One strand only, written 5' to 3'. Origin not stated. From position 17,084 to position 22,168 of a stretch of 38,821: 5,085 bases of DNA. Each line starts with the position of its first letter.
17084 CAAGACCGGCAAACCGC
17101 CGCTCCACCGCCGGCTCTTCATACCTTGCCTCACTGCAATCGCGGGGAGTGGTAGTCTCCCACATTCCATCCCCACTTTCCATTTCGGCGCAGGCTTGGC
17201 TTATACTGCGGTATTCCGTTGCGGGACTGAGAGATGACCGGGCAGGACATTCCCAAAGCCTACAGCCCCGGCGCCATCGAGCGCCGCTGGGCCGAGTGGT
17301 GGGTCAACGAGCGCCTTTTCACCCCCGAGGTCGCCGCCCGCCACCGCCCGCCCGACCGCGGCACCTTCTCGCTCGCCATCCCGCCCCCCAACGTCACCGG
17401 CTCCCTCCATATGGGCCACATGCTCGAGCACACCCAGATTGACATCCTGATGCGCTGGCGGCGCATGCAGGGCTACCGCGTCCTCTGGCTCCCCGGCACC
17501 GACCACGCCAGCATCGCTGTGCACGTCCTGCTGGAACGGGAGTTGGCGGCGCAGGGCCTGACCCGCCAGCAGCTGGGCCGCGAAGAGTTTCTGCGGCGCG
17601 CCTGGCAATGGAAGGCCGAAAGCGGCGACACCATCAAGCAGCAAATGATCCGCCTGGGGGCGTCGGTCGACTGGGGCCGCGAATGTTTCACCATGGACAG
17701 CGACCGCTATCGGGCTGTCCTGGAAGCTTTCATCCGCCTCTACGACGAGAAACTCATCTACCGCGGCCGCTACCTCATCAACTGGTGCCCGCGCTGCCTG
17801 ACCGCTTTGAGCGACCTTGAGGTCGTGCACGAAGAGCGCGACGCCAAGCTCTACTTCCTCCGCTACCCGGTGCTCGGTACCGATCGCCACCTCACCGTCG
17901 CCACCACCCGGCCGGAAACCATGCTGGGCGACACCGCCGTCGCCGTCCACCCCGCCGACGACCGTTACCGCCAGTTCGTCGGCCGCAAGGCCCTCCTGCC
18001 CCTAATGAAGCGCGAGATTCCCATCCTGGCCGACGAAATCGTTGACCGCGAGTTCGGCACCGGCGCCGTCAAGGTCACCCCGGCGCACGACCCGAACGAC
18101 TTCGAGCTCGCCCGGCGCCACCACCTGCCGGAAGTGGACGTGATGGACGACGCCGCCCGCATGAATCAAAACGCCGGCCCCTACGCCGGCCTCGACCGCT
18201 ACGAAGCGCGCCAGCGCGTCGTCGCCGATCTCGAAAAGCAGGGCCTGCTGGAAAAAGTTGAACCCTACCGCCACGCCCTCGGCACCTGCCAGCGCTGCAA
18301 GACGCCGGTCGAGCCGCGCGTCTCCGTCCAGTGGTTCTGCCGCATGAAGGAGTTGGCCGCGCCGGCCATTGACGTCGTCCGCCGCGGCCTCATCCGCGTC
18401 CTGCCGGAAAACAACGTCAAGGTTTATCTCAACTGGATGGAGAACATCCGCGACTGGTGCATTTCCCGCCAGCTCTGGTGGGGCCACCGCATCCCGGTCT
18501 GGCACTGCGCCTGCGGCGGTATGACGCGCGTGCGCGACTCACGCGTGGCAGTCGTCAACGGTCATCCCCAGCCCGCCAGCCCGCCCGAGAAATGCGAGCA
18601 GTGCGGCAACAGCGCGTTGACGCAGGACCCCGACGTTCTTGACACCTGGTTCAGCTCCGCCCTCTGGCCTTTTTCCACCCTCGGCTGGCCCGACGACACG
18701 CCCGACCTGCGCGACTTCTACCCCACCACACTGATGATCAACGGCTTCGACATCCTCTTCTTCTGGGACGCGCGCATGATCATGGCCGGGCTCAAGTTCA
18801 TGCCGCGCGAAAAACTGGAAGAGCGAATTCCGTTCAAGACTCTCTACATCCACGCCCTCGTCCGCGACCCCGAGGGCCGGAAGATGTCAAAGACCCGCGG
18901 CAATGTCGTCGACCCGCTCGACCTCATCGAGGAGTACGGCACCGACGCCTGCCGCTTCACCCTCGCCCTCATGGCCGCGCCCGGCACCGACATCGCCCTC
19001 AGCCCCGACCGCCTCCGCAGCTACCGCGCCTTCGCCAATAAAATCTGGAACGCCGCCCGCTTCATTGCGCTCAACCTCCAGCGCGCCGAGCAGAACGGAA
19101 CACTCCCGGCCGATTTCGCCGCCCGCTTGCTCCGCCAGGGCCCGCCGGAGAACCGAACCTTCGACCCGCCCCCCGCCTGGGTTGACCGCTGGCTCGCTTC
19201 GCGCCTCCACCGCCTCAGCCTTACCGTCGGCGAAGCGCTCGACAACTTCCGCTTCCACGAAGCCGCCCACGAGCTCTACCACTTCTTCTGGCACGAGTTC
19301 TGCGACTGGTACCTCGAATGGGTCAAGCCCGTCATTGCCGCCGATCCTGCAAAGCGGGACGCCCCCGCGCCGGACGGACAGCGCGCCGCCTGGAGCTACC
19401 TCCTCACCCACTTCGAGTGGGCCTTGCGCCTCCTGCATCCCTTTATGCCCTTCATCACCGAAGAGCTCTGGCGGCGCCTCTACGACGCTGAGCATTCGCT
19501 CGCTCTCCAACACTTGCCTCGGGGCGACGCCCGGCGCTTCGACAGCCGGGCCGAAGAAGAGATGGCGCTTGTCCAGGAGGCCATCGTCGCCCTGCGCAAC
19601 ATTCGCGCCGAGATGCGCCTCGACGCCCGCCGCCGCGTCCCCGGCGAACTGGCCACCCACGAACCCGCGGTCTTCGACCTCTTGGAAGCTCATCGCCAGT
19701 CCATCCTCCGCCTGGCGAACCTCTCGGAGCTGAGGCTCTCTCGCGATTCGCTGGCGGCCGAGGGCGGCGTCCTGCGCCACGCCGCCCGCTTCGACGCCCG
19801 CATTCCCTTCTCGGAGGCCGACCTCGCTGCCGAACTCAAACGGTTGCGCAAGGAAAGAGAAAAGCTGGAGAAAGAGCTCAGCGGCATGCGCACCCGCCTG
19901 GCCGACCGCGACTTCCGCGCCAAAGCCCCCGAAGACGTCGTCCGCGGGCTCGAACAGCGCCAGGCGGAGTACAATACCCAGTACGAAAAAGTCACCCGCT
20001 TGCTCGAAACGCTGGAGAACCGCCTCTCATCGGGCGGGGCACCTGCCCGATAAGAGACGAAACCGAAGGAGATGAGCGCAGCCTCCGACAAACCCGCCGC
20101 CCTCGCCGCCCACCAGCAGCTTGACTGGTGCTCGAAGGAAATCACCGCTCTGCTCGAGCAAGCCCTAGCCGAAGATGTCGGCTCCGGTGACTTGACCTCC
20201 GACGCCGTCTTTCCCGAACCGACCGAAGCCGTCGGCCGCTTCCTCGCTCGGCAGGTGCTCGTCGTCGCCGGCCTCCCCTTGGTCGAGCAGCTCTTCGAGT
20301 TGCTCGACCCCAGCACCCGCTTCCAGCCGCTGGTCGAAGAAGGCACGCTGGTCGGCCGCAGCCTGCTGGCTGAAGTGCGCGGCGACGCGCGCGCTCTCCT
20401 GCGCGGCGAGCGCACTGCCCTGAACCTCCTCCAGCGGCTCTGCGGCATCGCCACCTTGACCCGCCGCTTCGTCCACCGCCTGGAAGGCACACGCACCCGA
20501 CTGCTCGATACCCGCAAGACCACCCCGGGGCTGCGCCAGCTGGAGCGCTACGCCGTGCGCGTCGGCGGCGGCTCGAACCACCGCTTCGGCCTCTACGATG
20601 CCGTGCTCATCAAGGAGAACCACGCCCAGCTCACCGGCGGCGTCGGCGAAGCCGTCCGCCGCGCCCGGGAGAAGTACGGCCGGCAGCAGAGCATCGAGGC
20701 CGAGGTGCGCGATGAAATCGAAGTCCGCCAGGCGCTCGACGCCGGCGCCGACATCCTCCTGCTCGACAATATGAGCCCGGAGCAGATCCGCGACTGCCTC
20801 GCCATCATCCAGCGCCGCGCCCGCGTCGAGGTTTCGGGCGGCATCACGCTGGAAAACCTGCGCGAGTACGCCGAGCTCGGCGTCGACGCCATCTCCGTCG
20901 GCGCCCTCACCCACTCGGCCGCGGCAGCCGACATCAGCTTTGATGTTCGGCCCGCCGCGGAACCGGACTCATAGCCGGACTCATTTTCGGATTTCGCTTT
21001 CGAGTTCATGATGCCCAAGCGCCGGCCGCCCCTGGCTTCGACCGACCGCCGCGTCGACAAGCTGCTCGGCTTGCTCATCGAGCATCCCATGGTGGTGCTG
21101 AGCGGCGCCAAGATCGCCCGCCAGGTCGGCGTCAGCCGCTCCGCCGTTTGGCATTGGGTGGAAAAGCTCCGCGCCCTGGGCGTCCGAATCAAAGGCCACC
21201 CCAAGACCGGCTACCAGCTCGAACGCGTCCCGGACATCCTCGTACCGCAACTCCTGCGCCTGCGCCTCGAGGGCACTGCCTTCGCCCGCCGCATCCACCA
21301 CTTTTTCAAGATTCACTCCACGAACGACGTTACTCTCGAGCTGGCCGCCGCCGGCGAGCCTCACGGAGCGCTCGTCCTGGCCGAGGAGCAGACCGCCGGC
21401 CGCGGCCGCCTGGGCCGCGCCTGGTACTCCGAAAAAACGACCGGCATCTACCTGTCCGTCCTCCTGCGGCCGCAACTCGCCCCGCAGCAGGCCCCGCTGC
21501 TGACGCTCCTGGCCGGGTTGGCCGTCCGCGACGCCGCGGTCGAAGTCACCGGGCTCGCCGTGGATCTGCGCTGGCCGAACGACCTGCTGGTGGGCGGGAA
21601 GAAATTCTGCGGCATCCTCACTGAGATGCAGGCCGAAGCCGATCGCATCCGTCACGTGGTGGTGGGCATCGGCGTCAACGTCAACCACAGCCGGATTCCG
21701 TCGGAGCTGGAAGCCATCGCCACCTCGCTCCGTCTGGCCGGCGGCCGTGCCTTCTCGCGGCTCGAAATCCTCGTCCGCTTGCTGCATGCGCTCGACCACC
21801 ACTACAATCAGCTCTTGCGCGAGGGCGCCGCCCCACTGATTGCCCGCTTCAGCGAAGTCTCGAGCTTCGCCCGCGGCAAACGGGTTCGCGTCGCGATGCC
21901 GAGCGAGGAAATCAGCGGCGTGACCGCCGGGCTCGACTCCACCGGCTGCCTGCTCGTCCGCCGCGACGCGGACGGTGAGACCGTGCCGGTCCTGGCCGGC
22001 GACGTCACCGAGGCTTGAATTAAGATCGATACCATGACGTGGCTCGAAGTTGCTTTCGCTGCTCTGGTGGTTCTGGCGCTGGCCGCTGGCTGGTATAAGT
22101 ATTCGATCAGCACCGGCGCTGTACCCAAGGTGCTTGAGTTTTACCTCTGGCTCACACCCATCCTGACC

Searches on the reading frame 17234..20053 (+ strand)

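Call 49: search_protein_families(library=pfam, proteins=[window:17234-20053:+], max_evalue=0.0001)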
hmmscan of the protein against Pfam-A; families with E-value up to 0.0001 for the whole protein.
window:17234-20053:+ (939 aa): 5 families
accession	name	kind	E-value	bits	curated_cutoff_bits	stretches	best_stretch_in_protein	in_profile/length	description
PF00133.28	tRNA-synt_1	-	4.5e-132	441.1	22.7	1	19-589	2-413/414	tRNA synthetases class I (I, L, M and V)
PF08264.19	Anticodon_1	-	1.9e-37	128.8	25.1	1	651-800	1-142/148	Anticodon-binding domain of tRNA ligase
PF09334.17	tRNA-synt_1g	-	6.3e-21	75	20.1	2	52-196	8-134/391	tRNA synthetases class I (M)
PF10458.14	Val_tRNA-synt_C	-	1.9e-12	47.7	25.9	1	863-927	1-65/66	Valyl tRNA synthetase tRNA binding arm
PF13603.12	tRNA-synt_1_2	-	1.1e-11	45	25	1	248-308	84-144/185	Leucyl-tRNA synthetase, editing domain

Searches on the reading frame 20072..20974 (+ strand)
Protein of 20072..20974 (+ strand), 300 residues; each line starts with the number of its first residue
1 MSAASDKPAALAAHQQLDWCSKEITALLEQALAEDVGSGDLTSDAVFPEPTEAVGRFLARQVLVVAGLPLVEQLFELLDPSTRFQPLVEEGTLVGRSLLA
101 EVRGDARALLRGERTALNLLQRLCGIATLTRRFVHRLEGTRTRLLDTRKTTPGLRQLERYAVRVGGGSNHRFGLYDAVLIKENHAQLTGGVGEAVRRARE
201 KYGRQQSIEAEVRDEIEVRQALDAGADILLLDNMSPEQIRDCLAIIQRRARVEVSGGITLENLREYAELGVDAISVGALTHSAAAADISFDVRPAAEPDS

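Call 49: search_protein_families(library=pfam, proteins=[window:20072-20974:+], max_evalue=0.0001)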
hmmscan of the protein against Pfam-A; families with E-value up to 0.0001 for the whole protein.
window:20072-20974:+ (300 aa): 2 families
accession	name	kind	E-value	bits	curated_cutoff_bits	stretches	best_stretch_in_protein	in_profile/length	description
PF01729.25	QRPTase_C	-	2.4e-61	206.8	23.1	1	126-290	1-168/169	Quinolinate phosphoribosyl transferase, C-terminal domain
PF02749.22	QRPTase_N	-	1.9e-17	63.7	27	1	40-124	1-82/82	Quinolinate phosphoribosyl transferase, N-terminal domain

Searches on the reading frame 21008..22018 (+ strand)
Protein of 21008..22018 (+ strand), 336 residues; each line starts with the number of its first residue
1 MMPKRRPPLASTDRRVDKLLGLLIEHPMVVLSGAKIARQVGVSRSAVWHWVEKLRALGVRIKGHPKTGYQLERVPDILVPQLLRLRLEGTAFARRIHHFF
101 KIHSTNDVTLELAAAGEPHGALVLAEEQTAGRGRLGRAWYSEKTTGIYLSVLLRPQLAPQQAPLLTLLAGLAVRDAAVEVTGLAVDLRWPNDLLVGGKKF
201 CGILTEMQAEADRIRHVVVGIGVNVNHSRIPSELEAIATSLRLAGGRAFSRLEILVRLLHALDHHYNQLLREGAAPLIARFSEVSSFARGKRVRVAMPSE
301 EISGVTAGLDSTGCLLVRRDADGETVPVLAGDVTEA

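Call 49: search_protein_families(library=pfam, proteins=[window:21008-22018:+], max_evalue=0.0001)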
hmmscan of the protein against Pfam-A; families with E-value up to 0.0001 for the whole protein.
window:21008-22018:+ (336 aa): 4 families
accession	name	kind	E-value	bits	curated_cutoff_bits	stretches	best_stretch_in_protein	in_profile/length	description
PF03099.24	BPL_LplA_LipB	-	8e-19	68.3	21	1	103-224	6-133/133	Biotin/lipoate A/B protein ligase family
PF08279.18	HTH_11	-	7.9e-11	42.1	25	1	15-70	1-55/55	HTH domain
PF02237.23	BPL_C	-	3.4e-06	27.3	21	1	290-333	3-45/48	Biotin protein ligase C terminal domain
PF16917.10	BPL_LplA_LipB_2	-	2.7e-05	24.2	27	1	121-281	16-181/183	Biotin/lipoate A/B protein ligase family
